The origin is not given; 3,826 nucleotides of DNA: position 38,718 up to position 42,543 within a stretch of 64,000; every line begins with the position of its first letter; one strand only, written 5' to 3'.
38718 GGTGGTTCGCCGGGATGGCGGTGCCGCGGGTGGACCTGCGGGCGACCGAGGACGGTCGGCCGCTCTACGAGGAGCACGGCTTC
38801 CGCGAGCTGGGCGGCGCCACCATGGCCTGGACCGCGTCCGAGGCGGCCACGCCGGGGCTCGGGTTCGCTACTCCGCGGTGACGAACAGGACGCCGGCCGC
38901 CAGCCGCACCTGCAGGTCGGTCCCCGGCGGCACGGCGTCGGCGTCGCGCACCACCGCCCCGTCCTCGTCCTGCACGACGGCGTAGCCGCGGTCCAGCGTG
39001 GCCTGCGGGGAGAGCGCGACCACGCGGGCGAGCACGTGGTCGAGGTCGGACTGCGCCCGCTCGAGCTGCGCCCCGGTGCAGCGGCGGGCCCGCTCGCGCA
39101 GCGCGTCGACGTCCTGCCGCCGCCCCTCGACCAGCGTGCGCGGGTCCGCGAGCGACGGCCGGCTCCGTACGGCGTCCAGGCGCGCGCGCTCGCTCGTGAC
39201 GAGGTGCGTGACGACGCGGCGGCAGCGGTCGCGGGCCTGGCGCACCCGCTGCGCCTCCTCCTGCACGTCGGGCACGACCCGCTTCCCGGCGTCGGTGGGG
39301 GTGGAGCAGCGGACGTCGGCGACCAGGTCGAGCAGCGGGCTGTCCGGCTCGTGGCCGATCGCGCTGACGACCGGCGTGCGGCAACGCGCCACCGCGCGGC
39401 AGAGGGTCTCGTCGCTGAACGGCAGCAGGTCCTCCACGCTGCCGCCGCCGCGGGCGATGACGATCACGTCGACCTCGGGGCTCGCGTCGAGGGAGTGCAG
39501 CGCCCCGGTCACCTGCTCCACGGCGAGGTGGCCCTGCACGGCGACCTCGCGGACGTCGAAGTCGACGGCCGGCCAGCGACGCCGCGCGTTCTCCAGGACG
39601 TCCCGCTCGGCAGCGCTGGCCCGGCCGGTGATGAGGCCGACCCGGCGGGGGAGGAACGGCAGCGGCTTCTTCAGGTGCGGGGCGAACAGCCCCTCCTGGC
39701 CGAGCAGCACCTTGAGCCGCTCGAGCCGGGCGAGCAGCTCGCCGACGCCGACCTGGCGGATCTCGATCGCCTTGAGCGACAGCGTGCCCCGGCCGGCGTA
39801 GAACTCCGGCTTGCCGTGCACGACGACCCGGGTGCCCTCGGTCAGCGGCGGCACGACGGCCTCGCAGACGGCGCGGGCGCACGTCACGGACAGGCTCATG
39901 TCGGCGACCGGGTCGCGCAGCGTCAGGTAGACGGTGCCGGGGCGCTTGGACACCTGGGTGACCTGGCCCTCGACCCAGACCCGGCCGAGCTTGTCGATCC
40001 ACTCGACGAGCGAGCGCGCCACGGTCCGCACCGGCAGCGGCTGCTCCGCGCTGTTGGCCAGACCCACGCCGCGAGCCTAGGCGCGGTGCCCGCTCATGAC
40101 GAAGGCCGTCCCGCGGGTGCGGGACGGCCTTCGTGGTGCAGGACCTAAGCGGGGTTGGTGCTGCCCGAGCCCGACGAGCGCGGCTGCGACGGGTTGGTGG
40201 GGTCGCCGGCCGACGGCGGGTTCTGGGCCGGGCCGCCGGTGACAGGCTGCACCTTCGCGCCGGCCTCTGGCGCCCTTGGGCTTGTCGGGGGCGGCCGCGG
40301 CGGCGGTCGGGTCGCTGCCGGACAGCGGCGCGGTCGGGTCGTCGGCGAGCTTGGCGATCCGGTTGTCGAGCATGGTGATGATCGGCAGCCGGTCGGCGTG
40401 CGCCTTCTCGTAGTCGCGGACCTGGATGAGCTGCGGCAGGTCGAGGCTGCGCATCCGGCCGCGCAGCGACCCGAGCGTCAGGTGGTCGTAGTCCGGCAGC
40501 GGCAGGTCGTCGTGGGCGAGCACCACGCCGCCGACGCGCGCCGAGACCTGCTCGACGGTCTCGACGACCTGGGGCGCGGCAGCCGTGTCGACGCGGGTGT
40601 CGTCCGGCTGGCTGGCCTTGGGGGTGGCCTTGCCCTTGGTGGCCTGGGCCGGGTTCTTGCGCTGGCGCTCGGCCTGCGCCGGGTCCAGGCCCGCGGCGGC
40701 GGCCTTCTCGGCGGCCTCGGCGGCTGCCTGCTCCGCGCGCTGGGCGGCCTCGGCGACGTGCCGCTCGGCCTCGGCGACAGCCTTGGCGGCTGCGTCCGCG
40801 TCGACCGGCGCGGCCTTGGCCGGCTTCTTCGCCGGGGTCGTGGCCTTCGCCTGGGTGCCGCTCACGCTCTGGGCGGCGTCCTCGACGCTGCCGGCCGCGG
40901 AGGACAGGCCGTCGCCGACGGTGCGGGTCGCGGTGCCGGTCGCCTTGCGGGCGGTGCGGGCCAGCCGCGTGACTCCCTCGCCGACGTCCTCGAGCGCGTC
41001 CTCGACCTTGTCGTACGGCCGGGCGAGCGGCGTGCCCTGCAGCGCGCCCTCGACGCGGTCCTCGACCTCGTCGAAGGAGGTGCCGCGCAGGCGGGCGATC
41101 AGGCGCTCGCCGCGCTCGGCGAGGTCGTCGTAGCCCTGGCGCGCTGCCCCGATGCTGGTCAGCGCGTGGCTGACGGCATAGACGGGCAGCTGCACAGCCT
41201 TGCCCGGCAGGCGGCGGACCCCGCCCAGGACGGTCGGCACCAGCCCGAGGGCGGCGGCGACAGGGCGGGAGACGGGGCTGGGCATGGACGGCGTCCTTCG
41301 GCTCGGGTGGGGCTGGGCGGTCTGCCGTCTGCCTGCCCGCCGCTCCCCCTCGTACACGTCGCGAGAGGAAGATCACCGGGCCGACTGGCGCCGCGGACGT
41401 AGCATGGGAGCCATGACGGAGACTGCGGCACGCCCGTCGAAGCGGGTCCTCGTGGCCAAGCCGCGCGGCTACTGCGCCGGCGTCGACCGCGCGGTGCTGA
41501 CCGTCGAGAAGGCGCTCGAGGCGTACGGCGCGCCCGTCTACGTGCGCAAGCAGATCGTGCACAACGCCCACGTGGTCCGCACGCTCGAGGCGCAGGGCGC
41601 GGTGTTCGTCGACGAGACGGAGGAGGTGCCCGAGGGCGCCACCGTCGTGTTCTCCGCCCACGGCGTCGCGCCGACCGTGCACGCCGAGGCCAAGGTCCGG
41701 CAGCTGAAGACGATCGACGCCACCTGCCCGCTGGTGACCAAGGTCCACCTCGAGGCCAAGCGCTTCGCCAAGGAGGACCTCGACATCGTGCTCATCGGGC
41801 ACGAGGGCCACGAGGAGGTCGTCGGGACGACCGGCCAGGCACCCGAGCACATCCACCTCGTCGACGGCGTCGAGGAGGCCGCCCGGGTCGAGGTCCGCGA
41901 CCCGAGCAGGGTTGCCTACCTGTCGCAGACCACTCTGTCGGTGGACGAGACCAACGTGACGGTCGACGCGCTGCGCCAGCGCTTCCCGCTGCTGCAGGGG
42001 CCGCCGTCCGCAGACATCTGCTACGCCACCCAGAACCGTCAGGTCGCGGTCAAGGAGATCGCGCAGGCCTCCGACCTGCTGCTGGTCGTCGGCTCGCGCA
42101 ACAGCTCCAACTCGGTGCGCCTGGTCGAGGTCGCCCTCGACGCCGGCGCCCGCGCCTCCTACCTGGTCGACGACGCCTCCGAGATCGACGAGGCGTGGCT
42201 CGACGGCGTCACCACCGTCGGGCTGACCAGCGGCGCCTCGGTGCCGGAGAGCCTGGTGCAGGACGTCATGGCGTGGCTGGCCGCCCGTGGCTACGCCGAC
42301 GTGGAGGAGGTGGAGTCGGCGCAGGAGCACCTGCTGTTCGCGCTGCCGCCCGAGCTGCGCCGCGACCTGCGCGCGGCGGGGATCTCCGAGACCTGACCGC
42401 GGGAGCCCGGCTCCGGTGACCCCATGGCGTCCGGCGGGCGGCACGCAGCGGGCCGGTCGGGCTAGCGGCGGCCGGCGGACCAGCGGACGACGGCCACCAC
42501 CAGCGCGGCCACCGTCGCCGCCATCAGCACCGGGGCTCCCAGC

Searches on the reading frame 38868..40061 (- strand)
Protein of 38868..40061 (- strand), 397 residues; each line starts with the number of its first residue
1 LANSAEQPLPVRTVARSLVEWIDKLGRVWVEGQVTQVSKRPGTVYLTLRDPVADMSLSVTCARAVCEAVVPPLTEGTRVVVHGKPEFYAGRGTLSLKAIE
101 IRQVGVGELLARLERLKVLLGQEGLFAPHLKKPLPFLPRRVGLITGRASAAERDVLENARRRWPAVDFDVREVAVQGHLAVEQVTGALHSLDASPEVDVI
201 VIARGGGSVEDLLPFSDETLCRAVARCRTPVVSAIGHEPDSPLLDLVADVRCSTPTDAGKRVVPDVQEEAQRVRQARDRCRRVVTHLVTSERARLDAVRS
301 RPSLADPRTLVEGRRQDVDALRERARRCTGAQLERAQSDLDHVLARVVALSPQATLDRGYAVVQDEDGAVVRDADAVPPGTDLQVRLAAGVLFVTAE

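Call 84: search_protein_families(library=pfam, proteins=[window:38868-40061:-], max_evalue=0.00001)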
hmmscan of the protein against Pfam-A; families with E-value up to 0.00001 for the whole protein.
window:38868-40061:- (397 aa): 3 families
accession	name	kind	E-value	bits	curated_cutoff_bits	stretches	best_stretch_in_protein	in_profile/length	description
PF02601.20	Exonuc_VII_L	-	2e-76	257.9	35.9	2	125-343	1-217/315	Exonuclease VII, large subunit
PF13742.12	tRNA_anti_2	-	4e-17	62.7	27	1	11-101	3-94/95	OB-fold nucleic acid binding domain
PF01336.31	tRNA_anti-codon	-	1.8e-07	31.5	27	1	28-102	1-73/75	OB-fold nucleic acid binding domain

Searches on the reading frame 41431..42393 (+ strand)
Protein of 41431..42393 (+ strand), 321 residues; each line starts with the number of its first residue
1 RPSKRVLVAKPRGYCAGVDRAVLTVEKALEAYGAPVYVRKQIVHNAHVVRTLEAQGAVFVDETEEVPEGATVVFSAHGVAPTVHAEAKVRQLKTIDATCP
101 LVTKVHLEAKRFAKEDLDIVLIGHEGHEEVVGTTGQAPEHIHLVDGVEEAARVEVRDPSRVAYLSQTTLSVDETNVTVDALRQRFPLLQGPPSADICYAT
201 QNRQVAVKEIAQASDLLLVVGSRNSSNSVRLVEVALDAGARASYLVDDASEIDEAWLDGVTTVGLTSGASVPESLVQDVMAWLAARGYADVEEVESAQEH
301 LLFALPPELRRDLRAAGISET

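Call 84: search_protein_families(library=pfam, proteins=[window:41431-42393:+], max_evalue=0.00001)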
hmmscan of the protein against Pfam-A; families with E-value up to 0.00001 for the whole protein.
window:41431-42393:+ (321 aa): 1 family
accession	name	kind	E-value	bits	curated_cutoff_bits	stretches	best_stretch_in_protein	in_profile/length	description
PF02401.23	LYTB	-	1.3e-93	313.6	24.5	1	6-283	1-266/267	LytB protein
